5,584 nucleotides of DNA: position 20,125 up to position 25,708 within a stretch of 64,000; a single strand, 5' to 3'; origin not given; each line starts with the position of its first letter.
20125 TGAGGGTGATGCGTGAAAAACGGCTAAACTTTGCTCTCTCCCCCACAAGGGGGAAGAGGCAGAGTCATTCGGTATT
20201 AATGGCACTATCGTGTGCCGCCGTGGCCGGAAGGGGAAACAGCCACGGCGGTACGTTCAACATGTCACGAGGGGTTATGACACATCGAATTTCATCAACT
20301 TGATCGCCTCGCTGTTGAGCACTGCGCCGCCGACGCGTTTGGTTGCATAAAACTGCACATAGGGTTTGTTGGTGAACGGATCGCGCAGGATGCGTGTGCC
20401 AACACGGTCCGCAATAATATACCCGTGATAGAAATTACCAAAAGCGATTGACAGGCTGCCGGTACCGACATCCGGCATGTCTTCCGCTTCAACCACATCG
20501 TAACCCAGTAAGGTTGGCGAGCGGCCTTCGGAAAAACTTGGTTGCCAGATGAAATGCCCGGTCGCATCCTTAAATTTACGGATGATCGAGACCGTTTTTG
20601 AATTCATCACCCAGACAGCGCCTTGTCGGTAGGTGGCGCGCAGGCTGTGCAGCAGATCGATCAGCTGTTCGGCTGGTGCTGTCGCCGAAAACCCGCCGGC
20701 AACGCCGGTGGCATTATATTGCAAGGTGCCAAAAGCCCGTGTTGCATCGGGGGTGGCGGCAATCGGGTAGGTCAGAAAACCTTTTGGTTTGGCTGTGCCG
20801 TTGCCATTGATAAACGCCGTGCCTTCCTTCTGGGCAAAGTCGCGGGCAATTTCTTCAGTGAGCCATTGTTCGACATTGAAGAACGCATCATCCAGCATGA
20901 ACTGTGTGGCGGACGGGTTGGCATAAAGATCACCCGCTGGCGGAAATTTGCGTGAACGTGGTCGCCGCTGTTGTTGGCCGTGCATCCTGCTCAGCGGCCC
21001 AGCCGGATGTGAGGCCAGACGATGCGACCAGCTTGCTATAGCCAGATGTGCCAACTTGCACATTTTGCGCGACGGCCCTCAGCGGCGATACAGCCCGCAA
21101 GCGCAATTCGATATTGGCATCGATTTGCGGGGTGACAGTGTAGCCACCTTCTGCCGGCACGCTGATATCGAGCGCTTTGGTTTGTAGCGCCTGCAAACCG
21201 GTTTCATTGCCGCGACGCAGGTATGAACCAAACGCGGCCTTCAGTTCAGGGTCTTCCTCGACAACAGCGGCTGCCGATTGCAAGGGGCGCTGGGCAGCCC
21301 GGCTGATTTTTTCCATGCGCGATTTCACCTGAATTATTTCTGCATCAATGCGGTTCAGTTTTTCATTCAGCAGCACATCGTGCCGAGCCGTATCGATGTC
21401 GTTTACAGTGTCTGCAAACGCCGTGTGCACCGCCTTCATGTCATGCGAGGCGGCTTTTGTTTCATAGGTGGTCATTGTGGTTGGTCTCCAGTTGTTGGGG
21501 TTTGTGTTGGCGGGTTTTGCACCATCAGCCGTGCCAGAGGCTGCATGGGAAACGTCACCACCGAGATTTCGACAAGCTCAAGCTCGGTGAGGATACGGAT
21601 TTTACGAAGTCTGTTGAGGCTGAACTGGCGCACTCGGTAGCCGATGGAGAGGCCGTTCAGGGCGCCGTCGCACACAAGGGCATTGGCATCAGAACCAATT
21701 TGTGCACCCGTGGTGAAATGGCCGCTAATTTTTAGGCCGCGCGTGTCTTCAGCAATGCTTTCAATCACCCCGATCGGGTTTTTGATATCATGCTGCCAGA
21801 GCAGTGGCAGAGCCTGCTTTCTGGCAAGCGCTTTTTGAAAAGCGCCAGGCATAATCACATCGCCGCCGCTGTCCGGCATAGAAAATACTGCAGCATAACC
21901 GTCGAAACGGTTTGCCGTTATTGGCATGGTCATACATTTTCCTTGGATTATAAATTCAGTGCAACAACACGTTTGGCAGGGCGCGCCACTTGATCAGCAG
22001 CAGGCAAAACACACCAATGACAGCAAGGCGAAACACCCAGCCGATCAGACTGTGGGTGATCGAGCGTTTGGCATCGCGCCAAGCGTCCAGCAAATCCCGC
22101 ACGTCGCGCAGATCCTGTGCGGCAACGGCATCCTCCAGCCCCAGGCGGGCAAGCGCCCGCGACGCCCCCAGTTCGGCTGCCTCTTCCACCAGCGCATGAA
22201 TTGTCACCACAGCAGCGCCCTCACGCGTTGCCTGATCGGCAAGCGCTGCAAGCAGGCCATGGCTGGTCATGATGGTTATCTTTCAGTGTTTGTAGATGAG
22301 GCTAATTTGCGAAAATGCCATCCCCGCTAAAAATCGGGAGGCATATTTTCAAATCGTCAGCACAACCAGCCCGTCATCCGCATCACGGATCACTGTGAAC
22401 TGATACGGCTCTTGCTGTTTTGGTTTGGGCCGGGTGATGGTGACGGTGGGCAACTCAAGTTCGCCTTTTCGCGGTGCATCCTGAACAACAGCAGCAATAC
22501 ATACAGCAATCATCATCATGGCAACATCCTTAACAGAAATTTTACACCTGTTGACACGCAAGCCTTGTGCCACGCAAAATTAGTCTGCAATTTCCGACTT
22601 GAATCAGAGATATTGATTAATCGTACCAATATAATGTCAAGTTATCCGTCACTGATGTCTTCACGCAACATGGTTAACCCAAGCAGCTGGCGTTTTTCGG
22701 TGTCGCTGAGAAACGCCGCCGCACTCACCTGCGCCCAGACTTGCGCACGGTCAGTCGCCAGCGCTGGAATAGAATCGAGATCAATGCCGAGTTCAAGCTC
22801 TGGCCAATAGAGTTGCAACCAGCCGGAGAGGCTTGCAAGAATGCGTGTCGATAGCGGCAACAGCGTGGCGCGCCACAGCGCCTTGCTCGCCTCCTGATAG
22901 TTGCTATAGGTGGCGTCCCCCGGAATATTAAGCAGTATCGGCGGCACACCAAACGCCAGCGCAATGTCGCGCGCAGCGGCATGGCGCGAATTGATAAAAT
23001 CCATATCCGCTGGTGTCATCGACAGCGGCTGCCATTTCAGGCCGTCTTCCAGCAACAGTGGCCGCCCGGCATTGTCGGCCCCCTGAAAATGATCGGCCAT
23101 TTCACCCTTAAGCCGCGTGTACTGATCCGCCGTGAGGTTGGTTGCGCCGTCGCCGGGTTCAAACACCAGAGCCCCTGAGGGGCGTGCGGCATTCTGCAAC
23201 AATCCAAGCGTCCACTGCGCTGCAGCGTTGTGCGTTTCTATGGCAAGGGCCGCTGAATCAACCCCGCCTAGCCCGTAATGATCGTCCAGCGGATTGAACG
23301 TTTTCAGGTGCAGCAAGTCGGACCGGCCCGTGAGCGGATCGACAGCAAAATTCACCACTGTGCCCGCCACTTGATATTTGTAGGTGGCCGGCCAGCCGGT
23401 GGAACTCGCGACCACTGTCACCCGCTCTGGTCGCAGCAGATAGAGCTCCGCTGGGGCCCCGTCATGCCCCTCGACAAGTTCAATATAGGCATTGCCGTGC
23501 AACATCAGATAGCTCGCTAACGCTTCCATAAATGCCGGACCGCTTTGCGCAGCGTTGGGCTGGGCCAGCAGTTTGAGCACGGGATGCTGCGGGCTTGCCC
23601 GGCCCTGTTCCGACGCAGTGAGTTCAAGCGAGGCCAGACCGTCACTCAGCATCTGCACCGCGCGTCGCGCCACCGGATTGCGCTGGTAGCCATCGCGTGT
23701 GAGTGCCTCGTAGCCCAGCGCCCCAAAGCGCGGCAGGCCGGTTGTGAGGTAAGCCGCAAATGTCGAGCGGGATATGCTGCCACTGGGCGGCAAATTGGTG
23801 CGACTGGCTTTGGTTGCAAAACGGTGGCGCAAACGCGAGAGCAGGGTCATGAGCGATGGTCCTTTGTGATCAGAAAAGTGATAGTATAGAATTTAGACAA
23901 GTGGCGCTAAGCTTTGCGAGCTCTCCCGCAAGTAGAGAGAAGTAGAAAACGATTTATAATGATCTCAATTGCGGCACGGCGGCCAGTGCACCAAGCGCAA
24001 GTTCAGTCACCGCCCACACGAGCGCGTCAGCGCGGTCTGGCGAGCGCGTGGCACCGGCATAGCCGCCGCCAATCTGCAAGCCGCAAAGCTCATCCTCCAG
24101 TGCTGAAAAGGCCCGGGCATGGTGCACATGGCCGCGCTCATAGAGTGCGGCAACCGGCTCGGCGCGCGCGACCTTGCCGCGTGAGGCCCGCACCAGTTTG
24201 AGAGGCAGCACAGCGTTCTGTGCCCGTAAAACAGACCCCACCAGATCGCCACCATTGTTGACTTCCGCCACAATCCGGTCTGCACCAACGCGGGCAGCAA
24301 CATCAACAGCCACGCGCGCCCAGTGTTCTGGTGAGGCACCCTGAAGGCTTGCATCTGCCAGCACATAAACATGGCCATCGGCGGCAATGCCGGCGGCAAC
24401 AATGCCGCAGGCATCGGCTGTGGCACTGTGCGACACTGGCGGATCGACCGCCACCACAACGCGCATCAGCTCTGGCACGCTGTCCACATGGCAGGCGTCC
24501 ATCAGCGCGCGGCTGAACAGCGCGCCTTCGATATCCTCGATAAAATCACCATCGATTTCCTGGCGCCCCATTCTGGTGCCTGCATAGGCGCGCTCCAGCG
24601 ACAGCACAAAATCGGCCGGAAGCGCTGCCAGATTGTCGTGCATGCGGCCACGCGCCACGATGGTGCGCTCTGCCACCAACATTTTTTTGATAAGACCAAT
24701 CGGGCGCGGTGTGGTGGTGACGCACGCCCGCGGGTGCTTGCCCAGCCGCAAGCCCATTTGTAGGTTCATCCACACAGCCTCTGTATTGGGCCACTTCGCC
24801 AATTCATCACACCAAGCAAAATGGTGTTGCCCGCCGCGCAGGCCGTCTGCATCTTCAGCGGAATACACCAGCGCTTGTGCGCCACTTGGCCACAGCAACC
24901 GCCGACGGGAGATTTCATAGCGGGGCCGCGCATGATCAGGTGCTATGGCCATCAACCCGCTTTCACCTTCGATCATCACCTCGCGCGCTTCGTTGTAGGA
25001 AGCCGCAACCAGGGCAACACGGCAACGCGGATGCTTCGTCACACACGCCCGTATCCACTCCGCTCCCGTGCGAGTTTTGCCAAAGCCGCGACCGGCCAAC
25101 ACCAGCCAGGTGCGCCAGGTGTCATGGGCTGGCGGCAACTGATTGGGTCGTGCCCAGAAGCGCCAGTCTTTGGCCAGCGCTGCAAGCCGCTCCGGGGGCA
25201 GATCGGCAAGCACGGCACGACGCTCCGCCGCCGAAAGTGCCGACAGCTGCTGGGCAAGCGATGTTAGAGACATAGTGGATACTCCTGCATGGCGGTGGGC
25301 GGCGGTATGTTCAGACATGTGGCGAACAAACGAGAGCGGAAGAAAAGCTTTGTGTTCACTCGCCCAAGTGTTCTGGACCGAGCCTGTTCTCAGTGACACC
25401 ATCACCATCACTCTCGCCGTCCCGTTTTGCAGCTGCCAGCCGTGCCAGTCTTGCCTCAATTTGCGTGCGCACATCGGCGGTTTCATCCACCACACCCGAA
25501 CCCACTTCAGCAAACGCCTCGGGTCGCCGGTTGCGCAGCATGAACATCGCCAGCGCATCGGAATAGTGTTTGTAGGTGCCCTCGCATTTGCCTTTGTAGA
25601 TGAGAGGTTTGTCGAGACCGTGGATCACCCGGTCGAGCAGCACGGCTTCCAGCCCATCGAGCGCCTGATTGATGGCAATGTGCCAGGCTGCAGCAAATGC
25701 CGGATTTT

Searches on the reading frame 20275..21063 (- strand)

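Call 10: search_protein_families(library=pfam, proteins=[window:20275-21063:-], max_evalue=0.01)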
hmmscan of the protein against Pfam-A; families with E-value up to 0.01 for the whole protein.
window:20275-21063:- (262 aa): 1 family
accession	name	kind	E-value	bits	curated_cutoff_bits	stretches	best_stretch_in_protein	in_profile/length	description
PF05065.19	Phage_capsid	-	7.5e-67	226.1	24.2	1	44-259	74-280/280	Phage capsid family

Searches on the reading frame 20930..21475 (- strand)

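Call 11: search_protein_families(library=pfam, proteins=[window:20930-21475:-], max_evalue=0.01)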
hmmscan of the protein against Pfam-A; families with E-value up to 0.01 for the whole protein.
window:20930-21475:- (181 aa): 1 family
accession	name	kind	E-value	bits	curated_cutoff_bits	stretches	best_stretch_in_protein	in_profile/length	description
PF05065.19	Phage_capsid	-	4.1e-10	40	24.2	1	110-180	1-72/280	Phage capsid family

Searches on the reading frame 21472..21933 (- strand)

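Call 11: search_protein_families(library=pfam, proteins=[window:21472-21933:-], max_evalue=0.01)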
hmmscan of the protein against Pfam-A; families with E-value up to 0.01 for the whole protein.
window:21472-21933:- (153 aa): 1 family
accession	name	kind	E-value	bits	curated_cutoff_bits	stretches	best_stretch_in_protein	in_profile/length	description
PF04586.22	Peptidase_S78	-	8.3e-30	104.5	21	1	9-136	15-152/165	Caudovirus prohead serine protease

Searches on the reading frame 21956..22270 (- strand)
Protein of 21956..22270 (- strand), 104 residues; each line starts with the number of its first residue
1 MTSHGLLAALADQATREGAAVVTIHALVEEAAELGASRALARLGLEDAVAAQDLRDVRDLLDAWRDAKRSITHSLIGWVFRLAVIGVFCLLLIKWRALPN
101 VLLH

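Call 11: search_protein_families(library=pfam, proteins=[window:21956-22270:-], max_evalue=0.01)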
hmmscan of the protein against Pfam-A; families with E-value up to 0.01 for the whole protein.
window:21956-22270:- (104 aa): 1 family
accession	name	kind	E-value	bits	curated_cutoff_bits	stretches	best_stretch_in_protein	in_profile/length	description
PF19622.4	DUF6127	-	1.8e-24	86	27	1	23-83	2-62/63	Family of unknown function (DUF6127)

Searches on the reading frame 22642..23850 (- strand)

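Call 11: search_protein_families(library=pfam, proteins=[window:22642-23850:-], max_evalue=0.01)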
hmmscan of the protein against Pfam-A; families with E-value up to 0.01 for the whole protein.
window:22642-23850:- (402 aa): 1 family
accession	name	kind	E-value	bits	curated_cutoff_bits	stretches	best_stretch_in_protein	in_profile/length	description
PF04860.17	Phage_portal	-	5.1e-81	272.8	39.1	1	59-391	1-321/321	Phage portal protein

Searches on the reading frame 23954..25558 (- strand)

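Call 11: search_protein_families(library=pfam, proteins=[window:23954-25558:-], max_evalue=0.01)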
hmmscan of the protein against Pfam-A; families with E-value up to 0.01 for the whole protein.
window:23954-25558:- (534 aa): 2 families
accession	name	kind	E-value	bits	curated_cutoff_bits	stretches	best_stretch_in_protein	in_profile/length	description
PF03237.21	Terminase_6N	-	2.2e-24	86.7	22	1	153-351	2-211/215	Terminase large subunit, T4likevirus-type, N-terminal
PF17289.8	Terminase_6C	-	2e-17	64.1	22.6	1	370-518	2-153/155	Terminase RNaseH-like domain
